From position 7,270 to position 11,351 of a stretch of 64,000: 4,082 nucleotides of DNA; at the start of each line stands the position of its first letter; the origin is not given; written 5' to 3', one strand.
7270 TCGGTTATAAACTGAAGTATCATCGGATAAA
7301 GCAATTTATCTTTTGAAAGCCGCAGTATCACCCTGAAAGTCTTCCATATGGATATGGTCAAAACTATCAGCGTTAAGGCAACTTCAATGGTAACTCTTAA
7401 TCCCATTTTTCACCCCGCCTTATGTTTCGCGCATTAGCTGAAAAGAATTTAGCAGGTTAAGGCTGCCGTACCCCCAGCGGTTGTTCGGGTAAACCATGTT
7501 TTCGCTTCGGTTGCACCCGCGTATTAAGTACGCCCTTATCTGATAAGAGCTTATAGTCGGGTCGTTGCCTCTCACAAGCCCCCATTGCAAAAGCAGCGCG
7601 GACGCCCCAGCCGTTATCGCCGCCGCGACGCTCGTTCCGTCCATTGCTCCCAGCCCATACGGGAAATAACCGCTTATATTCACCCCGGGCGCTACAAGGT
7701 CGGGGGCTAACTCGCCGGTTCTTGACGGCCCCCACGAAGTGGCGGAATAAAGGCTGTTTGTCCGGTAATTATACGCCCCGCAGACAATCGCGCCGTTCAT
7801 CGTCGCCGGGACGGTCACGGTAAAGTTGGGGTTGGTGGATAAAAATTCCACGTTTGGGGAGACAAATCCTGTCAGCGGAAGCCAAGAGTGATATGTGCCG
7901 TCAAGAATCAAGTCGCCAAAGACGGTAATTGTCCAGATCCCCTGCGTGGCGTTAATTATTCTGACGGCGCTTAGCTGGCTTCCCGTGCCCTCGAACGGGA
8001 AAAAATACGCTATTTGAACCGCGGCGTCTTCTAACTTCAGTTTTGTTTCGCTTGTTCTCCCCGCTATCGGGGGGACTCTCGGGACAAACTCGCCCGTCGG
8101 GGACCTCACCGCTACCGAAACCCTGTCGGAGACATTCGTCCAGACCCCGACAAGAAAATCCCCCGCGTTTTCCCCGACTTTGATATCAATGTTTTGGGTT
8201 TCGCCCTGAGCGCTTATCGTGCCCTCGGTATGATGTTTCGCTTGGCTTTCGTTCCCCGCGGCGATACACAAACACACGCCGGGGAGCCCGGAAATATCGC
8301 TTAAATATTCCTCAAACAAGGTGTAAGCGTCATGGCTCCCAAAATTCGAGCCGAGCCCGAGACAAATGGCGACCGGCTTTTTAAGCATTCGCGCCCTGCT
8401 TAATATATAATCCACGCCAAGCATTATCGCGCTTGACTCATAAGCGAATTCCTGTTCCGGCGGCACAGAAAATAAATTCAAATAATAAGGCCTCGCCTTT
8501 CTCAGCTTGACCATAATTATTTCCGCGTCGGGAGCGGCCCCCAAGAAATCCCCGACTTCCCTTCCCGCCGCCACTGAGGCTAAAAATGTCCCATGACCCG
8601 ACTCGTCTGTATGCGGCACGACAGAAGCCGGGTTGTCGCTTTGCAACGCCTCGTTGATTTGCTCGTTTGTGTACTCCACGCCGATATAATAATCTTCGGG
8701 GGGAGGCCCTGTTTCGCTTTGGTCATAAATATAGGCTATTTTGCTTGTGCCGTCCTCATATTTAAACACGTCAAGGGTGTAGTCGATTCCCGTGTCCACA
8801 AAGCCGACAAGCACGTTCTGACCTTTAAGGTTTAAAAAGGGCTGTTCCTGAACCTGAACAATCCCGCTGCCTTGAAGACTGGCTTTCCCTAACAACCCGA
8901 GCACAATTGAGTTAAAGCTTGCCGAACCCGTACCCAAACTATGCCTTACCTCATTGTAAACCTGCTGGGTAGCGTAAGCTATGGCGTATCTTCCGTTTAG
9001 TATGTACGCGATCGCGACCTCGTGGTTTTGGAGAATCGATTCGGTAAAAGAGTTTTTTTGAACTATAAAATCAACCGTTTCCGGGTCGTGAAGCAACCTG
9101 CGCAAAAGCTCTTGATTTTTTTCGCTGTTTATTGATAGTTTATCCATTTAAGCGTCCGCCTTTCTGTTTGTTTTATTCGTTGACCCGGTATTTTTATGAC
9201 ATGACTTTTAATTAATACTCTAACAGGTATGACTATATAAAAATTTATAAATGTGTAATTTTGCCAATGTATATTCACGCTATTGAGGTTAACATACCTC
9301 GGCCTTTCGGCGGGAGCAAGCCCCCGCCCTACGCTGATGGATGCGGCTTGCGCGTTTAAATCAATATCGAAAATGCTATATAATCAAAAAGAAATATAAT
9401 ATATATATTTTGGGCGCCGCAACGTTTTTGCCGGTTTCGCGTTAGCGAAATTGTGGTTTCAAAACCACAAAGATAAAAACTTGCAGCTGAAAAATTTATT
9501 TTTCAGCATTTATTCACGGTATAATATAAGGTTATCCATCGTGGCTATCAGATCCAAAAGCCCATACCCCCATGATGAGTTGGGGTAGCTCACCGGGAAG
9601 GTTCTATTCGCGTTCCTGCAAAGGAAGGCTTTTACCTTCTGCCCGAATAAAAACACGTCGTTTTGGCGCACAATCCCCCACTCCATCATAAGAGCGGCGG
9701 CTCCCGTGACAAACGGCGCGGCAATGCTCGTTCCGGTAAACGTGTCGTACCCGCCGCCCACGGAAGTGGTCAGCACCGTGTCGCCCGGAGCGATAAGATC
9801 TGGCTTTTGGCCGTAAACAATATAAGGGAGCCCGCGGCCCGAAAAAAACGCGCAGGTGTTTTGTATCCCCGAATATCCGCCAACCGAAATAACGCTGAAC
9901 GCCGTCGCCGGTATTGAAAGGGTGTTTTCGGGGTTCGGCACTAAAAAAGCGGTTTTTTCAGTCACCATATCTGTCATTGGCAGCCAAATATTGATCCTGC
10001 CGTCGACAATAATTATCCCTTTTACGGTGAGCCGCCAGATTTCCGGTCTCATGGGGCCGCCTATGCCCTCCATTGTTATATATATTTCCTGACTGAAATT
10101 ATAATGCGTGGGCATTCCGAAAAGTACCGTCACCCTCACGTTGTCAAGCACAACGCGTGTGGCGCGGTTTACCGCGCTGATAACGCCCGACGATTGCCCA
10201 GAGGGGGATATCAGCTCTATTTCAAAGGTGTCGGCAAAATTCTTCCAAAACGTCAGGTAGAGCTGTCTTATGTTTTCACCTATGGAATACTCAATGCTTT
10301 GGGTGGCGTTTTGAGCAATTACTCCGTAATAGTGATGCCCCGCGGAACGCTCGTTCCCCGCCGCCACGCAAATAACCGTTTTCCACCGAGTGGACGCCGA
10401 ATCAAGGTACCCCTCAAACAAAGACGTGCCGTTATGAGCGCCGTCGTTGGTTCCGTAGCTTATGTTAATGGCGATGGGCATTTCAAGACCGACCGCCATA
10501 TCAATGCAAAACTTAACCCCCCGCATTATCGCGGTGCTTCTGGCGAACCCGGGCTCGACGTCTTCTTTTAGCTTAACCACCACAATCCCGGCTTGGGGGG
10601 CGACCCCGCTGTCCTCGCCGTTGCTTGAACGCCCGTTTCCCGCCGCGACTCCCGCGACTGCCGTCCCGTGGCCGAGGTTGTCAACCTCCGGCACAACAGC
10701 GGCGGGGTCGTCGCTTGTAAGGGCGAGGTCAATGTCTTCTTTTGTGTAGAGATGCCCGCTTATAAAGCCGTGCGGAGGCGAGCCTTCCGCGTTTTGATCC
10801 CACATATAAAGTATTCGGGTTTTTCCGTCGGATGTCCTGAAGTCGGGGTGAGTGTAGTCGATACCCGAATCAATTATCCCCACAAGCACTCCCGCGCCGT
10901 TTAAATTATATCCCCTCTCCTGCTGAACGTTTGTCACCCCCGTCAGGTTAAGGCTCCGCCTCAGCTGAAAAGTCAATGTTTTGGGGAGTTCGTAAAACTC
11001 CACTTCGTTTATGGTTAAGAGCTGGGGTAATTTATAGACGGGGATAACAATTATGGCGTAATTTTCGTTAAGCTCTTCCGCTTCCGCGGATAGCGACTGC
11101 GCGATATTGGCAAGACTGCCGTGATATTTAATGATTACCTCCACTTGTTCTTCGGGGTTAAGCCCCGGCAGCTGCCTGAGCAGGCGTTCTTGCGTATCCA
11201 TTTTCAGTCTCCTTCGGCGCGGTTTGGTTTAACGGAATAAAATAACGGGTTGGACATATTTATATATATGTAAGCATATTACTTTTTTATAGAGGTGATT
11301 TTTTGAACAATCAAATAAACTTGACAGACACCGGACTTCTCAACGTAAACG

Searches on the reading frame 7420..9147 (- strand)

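Call 9: search_protein_families(library=pfam, proteins=[window:7420-9147:-], max_evalue=0.001)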
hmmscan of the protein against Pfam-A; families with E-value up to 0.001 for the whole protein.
window:7420-9147:- (575 aa): 1 family
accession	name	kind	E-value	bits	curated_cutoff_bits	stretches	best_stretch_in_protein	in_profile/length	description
PF00082.27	Peptidase_S8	-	1.2e-23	84.3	21.8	2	439-561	159-288/288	Subtilase family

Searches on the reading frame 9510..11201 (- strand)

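Call 9: search_protein_families(library=pfam, proteins=[window:9510-11201:-], max_evalue=0.001)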
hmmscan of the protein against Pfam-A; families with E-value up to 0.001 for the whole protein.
window:9510-11201:- (563 aa): 2 families
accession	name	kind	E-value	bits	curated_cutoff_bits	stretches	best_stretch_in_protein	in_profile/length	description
PF00082.27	Peptidase_S8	-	3e-35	122.4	21.8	2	102-301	1-162/288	Subtilase family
PF18425.6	CspB_prodomain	-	2.4e-14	53.5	25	1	17-74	32-89/89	Csp protease B prodomain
